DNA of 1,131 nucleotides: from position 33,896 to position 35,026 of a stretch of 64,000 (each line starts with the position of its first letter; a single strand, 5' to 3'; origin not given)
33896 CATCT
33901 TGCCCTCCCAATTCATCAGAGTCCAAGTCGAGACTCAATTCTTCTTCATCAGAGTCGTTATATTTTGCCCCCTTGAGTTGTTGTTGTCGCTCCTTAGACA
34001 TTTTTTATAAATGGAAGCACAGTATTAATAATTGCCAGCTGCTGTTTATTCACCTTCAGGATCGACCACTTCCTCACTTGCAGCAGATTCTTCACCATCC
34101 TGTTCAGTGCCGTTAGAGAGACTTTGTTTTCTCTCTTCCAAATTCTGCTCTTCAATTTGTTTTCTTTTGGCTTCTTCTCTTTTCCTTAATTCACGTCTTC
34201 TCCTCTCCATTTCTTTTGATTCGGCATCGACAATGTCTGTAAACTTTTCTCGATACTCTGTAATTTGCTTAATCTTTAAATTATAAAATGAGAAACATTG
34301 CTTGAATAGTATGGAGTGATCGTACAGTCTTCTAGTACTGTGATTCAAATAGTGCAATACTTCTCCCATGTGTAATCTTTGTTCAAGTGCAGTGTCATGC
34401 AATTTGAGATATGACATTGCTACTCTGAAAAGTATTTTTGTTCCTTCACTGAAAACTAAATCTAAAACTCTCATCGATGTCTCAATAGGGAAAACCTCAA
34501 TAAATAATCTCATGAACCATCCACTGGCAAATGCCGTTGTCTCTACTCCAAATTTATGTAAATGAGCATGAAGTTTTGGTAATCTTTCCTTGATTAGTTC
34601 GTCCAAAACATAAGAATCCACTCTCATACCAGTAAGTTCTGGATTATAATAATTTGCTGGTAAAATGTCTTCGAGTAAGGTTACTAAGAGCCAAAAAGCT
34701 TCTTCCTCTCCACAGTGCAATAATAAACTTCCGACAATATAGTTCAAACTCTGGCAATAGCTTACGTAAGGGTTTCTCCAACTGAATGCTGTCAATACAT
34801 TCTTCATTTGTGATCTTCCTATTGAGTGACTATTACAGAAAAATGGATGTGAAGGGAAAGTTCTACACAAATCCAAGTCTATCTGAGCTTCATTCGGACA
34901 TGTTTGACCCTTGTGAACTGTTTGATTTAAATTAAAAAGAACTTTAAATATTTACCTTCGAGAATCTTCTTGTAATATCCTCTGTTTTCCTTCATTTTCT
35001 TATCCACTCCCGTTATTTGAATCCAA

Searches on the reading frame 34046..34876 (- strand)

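Call 68: search_protein_families(library=pfam, proteins=[window:34046-34876:-], max_evalue=0.00001)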
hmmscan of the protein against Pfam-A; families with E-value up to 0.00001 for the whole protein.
window:34046-34876:- (276 aa): 2 families
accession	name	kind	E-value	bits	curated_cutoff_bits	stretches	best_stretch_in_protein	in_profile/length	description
PF00566.25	RabGAP-TBC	-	1.1e-49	169.5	25.2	1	2-162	53-213/216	Rab-GTPase-TBC domain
PF23436.1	RabGap-TBC_2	-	2.9e-34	119.1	27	1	23-207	3-189/214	RabGAP TBC domain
